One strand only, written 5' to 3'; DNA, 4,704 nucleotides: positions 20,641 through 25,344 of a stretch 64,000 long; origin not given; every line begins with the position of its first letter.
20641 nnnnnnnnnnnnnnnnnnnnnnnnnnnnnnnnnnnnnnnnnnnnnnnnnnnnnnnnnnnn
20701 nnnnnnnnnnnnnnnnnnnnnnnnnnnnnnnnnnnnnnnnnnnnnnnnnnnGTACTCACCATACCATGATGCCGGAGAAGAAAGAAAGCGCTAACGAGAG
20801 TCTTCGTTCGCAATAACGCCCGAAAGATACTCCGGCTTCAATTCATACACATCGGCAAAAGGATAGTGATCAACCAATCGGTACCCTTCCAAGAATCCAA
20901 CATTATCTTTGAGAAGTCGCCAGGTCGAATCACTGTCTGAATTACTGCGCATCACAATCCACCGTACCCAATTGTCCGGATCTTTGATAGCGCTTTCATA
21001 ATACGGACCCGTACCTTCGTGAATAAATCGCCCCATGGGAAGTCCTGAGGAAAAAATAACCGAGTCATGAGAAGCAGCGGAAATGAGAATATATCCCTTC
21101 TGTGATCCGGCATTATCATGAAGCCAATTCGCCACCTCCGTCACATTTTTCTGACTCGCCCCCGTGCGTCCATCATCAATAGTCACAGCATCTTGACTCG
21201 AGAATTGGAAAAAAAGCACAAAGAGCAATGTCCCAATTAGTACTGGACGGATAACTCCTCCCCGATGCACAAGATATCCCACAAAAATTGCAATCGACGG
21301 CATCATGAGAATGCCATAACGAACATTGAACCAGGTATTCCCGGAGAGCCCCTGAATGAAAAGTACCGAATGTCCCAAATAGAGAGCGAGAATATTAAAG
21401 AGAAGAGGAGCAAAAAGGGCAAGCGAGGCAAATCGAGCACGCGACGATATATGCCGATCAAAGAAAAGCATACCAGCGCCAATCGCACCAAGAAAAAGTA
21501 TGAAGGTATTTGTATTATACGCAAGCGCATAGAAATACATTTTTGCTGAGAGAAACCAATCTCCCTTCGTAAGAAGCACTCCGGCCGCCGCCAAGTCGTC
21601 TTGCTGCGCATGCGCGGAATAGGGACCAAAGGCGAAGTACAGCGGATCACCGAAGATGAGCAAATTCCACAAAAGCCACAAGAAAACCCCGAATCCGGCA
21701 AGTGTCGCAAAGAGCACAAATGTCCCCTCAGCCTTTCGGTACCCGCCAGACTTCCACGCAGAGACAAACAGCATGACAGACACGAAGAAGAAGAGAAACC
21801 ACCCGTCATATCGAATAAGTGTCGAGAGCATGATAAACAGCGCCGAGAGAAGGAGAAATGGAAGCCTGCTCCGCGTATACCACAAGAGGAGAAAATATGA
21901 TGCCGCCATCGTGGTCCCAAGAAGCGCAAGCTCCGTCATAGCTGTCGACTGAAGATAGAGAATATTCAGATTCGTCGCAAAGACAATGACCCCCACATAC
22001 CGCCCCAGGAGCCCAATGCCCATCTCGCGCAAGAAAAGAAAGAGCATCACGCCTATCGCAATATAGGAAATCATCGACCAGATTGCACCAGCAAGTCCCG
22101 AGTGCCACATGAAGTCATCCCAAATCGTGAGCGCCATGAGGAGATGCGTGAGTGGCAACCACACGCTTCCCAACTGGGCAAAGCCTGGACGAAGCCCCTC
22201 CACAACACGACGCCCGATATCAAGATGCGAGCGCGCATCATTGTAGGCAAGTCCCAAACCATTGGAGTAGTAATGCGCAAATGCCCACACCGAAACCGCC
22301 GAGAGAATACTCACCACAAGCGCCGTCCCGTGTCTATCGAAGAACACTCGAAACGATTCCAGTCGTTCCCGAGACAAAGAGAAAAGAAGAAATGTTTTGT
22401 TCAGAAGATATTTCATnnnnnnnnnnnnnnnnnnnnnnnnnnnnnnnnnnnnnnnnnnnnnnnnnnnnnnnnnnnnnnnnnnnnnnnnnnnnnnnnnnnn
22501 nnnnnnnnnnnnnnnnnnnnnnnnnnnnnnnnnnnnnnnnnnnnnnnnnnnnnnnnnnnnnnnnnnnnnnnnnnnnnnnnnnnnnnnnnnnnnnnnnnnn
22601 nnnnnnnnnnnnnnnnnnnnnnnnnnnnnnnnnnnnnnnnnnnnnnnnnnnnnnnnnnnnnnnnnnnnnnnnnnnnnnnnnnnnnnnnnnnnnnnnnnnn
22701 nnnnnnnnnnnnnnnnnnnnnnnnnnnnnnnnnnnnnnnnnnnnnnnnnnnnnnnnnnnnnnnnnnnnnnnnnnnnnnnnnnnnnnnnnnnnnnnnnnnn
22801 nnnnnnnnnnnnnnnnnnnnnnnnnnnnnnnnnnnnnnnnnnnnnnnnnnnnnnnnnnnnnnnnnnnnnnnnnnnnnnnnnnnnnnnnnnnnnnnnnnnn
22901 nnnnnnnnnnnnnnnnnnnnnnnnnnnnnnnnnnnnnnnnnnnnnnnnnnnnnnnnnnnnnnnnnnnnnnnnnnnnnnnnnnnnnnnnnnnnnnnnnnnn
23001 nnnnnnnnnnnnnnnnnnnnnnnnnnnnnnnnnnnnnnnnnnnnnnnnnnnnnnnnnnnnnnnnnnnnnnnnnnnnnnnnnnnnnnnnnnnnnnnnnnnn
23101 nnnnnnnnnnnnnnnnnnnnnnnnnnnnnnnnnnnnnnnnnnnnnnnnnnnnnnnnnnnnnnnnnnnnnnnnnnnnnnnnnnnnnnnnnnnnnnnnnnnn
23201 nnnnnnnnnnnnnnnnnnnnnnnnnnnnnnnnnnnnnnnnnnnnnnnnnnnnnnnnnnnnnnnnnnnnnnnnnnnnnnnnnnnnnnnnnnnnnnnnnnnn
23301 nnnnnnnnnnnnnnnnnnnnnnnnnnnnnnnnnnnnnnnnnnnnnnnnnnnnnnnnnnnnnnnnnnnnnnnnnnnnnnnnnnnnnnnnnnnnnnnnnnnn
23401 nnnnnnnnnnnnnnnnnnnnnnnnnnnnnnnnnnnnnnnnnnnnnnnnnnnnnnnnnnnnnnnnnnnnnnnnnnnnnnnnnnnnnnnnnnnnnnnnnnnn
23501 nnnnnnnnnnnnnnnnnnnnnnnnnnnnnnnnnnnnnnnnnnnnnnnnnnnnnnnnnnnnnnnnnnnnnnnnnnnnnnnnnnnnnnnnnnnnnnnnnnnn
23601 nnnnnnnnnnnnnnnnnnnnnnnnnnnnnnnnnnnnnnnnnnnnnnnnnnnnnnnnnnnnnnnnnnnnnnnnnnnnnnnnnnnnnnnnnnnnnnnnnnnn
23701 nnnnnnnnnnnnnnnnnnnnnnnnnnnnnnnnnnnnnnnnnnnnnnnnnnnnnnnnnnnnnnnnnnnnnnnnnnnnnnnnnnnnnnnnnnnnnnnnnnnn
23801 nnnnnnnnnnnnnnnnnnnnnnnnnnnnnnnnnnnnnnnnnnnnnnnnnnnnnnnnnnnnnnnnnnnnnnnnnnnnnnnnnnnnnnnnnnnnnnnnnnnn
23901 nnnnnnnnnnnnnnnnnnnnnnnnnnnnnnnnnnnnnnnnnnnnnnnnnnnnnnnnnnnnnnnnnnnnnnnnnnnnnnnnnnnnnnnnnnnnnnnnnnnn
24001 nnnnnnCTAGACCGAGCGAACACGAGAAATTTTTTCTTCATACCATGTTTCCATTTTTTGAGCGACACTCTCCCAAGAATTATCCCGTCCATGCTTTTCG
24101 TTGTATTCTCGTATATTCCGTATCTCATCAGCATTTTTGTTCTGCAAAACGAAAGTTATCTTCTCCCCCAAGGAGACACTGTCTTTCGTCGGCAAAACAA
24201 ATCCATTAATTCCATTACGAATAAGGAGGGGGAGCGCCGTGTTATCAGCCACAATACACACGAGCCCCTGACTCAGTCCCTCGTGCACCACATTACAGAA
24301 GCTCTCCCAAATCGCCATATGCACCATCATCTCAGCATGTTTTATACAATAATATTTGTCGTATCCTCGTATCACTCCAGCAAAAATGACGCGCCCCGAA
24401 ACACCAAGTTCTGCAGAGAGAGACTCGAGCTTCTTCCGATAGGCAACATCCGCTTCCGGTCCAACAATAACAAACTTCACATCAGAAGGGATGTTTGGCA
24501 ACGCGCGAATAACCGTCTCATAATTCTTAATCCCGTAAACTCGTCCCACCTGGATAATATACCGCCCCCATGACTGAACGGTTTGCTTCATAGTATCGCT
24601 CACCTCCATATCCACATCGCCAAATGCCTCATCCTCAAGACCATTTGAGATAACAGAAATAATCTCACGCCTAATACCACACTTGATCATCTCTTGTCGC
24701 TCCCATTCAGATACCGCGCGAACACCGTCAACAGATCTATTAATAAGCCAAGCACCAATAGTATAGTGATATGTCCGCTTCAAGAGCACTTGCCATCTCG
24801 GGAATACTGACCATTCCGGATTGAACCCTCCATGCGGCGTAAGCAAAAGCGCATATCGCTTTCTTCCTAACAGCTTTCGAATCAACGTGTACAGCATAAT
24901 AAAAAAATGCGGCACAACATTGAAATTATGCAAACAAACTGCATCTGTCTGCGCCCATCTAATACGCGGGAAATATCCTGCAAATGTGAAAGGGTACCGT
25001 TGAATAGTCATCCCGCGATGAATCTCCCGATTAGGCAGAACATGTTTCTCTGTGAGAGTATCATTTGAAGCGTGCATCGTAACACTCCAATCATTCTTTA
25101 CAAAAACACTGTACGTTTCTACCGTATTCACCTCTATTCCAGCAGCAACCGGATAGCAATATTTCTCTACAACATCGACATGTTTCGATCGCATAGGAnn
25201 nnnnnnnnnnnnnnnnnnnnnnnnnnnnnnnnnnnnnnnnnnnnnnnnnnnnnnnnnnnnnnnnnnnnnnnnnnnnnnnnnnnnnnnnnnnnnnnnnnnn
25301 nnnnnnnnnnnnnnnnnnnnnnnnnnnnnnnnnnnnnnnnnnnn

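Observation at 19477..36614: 17-kb co-directional glycan/glycoconjugate biosynthesis locus combining GT-C, GT-A and GT-B enzymes with modification genes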

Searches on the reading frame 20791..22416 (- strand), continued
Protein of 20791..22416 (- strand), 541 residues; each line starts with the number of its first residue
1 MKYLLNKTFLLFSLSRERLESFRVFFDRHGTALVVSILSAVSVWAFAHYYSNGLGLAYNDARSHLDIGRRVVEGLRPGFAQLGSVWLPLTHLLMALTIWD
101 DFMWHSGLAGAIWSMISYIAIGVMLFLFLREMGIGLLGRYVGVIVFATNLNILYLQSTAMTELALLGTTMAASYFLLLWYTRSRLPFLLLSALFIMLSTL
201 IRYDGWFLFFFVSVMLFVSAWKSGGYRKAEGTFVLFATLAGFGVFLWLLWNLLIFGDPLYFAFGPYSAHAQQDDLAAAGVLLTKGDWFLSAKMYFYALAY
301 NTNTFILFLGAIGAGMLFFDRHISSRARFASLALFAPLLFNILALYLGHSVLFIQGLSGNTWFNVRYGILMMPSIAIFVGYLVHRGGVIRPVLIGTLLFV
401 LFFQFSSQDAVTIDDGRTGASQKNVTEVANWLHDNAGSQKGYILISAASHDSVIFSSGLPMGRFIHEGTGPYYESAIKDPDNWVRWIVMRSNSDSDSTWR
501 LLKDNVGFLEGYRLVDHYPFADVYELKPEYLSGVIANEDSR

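Call 87: search_protein_families(library=pfam, proteins=[P0244, P0250, P0255, P0262, P0329, P0345, P0358, P0389, P0390, P0242], max_evalue=0.001)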
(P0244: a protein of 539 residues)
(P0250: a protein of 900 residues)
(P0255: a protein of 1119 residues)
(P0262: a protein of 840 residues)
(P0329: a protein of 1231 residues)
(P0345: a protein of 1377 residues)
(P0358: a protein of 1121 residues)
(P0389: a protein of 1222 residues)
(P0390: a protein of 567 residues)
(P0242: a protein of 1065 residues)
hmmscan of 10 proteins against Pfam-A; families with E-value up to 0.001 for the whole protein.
P0244 (539 aa): 0 families

P0250 (900 aa): 2 families
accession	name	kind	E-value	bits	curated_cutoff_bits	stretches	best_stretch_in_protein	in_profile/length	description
PF00150.24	Cellulase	-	9.9e-17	61.7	23.5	1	568-844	5-252/272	Cellulase (glycosyl hydrolase family 5)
PF13231.12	PMT_2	-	5.9e-07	30.3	26.1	1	106-215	21-128/160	Dolichyl-phosphate-mannose-protein mannosyltransferase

P0255 (1119 aa): 1 family
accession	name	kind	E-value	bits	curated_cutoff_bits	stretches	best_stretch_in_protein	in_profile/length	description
PF13231.12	PMT_2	-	2.8e-07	31.3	26.1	1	90-226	20-157/160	Dolichyl-phosphate-mannose-protein mannosyltransferase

P0262 (840 aa): 0 families

P0329 (1231 aa): 5 families
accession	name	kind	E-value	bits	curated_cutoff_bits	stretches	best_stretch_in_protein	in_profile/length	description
PF13641.12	Glyco_tranf_2_3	-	2.8e-25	90.1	27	1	185-413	1-230/230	Glycosyltransferase like family 2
PF13632.12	Glyco_trans_2_3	-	3.1e-20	73.3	27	1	273-466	3-193/198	Glycosyl transferase family group 2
PF00535.33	Glycos_transf_2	-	2.4e-09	37.8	23.3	1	189-324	2-132/168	Glycosyl transferase family 2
PF13231.12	PMT_2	-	4.8e-07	30.6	26.1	1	748-855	24-131/160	Dolichyl-phosphate-mannose-protein mannosyltransferase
PF13506.12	Glyco_transf_21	-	0.00095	19.1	21.7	0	246-411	6-173/174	Glycosyl transferase family 21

P0345 (1377 aa): 6 families
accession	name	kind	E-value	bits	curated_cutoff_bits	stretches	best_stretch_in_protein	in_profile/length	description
PF22612.2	GH113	-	3.5e-26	92.7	27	1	1079-1353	19-271/289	Glycoside Hydrolase Family 113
PF13632.12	Glyco_trans_2_3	-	2.2e-22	80.3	27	1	147-342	2-194/198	Glycosyl transferase family group 2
PF13641.12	Glyco_tranf_2_3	-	1.5e-19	71.4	27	1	60-288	1-230/230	Glycosyltransferase like family 2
PF00535.33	Glycos_transf_2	-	8.7e-09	36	23.3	1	64-190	2-125/168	Glycosyl transferase family 2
PF13231.12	PMT_2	-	5.6e-06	27.1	26.1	1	578-706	20-145/160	Dolichyl-phosphate-mannose-protein mannosyltransferase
PF13506.12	Glyco_transf_21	-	0.00039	20.4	21.7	1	131-286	16-173/174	Glycosyl transferase family 21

P0358 (1121 aa): 3 families
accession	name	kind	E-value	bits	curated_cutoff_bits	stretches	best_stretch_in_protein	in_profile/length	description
PF13641.12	Glyco_tranf_2_3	-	1.9e-26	94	27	1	150-378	1-230/230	Glycosyltransferase like family 2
PF13632.12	Glyco_trans_2_3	-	8.7e-25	88.1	27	1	236-430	1-192/198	Glycosyl transferase family group 2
PF00535.33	Glycos_transf_2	-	1.8e-08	35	23.3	1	154-286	2-131/168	Glycosyl transferase family 2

P0389 (1222 aa): 4 families
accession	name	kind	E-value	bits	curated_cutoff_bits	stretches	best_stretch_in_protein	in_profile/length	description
PF13641.12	Glyco_tranf_2_3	-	5.9e-22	79.3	27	1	184-412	1-230/230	Glycosyltransferase like family 2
PF13632.12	Glyco_trans_2_3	-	5.4e-21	75.7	27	1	270-466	1-194/198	Glycosyl transferase family group 2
PF00535.33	Glycos_transf_2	-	3.1e-06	27.7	23.3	1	189-320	3-131/168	Glycosyl transferase family 2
PF13231.12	PMT_2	-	8e-05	23.3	26.1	1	753-888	22-152/160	Dolichyl-phosphate-mannose-protein mannosyltransferase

P0390 (567 aa): 0 families

P0242 (1065 aa): 0 families

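Call 88: list_cluster_members(proteins=[P0345, P0329, P0250, P0255, P0242, P0358, P0389, P0244, P0262, P0292])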
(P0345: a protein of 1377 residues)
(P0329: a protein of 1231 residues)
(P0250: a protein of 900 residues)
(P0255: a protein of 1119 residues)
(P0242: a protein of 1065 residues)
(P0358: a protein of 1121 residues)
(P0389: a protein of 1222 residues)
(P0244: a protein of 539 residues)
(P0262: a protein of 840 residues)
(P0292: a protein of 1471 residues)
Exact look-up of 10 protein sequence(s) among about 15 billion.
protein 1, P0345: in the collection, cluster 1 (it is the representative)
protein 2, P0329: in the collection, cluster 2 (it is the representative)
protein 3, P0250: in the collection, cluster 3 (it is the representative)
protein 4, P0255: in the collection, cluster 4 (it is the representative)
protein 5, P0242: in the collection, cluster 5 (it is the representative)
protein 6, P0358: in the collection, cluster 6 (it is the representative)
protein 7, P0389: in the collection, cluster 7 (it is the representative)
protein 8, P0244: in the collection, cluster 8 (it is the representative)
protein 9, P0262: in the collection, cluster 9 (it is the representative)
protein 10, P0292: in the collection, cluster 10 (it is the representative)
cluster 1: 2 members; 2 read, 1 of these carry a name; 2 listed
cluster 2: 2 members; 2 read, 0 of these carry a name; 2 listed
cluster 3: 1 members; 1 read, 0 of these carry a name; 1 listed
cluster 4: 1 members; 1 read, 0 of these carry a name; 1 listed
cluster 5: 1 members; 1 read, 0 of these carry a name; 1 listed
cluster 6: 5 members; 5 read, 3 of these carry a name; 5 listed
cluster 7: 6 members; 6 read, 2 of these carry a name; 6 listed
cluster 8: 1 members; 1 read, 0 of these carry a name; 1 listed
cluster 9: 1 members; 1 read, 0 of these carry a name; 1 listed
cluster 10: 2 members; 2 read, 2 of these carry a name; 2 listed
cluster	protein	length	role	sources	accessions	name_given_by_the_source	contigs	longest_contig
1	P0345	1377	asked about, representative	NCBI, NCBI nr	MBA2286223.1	MAG: glycosyltransferase [Ktedonobacteraceae bacterium] | glycosyltransferase [Ktedonobacteraceae bacterium]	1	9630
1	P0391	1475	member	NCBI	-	-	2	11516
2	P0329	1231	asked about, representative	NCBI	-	-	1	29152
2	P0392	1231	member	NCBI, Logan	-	-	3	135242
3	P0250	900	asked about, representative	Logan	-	-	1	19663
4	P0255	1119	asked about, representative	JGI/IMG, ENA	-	-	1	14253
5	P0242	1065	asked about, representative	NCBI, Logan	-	-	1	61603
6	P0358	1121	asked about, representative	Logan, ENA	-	-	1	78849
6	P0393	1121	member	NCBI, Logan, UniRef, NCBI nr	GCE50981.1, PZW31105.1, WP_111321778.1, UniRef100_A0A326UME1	cellulose synthase/poly-beta-1,6-N-acetylglucosamine synthase-like glycosyltransferase ... | glycosyltransferase [Thermosporothrix hazakensis]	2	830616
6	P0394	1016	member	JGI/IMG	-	cellulose synthase/poly-beta-1,6-N-acetylglucosamine synthase-like glycosyltransferase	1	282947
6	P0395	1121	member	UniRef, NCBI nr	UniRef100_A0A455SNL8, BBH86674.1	Uncharacterized protein n=1 Tax=Thermosporothrix sp. COM3 TaxID=2490863 ... | hypothetical protein KTC_14250 [Thermosporothrix sp. COM3]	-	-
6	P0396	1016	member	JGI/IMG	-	-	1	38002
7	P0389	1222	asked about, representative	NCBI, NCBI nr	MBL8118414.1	MAG: glycosyltransferase [Anaerolineae bacterium] | glycosyltransferase [Anaerolineae bacterium]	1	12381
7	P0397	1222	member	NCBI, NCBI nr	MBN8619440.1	MAG: glycosyltransferase [Anaerolineae bacterium] | glycosyltransferase [Anaerolineae bacterium]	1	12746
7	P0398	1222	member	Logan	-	-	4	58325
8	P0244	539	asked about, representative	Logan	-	-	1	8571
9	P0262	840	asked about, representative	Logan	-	-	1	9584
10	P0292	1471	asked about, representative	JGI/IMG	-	cellulose synthase/poly-beta-1,6-N-acetylglucosamine synthase-like glycosyltransferase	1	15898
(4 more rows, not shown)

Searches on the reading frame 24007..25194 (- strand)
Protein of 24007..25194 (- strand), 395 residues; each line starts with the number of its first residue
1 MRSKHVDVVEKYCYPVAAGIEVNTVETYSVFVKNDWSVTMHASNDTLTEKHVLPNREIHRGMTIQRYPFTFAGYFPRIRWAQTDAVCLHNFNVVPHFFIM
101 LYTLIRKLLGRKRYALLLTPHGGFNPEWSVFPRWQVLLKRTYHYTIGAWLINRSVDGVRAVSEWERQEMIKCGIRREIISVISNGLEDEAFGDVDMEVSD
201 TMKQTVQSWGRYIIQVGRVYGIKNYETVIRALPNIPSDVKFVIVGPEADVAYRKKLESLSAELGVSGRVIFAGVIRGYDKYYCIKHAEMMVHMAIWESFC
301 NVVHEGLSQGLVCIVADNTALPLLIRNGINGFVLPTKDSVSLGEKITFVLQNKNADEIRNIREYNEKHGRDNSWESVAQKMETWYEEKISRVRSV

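Call 3: search_protein_families(library=pfam, proteins=[window:24007-25194:-], max_evalue=0.01)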
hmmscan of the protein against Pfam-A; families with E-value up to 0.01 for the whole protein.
window:24007-25194:- (395 aa): 4 families
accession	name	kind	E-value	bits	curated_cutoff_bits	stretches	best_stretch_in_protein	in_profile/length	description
PF00534.26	Glycos_transf_1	-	6.9e-25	88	26.4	1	211-367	16-171/172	Glycosyl transferases group 1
PF13692.12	Glyco_trans_1_4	-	2.8e-19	70.2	27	1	211-352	2-142/142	Glycosyl transferases group 1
PF13439.12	Glyco_transf_4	-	1.3e-10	42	28.5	1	19-188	3-168/170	Glycosyltransferase Family 4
PF13579.12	Glyco_trans_4_4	-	5.9e-06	27.1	29.7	1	65-185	57-158/158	Glycosyl transferase 4-like domain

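Call 7: search_protein_families(library=ncbifam, proteins=[window:24007-25194:-], max_evalue=0.1)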
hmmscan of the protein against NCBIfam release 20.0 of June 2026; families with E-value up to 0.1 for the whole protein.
window:24007-25194:- (395 aa): 25 families
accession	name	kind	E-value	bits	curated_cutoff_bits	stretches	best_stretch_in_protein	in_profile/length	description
NF041010.1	glycosy_Agl16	equivalog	4.4e-43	147.5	575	1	6-387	3-350/352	glycosylation protein Agl16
NF046085.1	XrtY_assoc_Gly1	equivalog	2.1e-17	63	400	1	114-365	124-360/387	XrtY-associated glycosyltransferase XYAG1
TIGR03999.1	thiol_BshA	equivalog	1.1e-16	60.8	273.7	1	141-387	132-372/375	N-acetyl-alpha-D-glucosaminyl L-malate synthase BshA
NF050063.1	ProtGlycPglJ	equivalog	2.2e-13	50.2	500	1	197-357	181-337/363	N-acetylgalactosamine-N,N'-diacetylbacillosaminyl-diphospho-undecaprenol 4-alpha-N-acetylgalactosaminyltransferase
TIGR03449.1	mycothiol_MshA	equivalog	3.5e-13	49.2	462.5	1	165-389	175-404/406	D-inositol-3-phosphate glycosyltransferase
TIGR04063.1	stp3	hypoth_equivalog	2.1e-11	43.3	442.05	1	152-387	155-394/397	TIGR04063 family PEP-CTERM/XrtA system glycosyltransferase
NF041876.1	EPS_EpsE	equivalog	2.6e-11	43.4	400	1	212-354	216-363/389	exopolysaccharide biosynthesis GT4 family glycosyltransferase EpsE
NF007396.0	PRK09922.1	equivalog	2.6e-11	43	385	1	157-363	138-337/361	lipopolysaccharide 1,6-galactosyltransferase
TIGR04157.1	glyco_rSAM_CFB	subfamily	4.9e-11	42.2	400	1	173-340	189-354/406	TIGR04157 family glycosyltransferase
TIGR03088.1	stp2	hypoth_equivalog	6.4e-11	41.9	409.05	1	171-386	154-371/374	TIGR03088 family PEP-CTERM/XrtA system glycosyltransferase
TIGR02149.1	glgA_Coryne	subfamily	1.3e-10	41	302.4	1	153-387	143-389/391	glycogen synthase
NF038011.1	PelF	equivalog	6.1e-10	38.7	100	1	150-325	253-422/489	GT4 family glycosyltransferase PelF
NF038295.1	EPS_HpsP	equivalog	4.4e-09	35.8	550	1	205-387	202-386/388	hormogonium polysaccharide biosynthesis glycosyltransferase HpsP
TIGR04047.1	MSMEG_0565_glyc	hypoth_equivalog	6.4e-09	35.4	259.85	1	179-386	161-372/373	MSMEG_0565 family glycosyltransferase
NF053787.1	GlcN_PG_synth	equivalog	3.2e-08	32.8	480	1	154-387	143-358/361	N-acetylglucosaminyl phosphatidylglycerol synthase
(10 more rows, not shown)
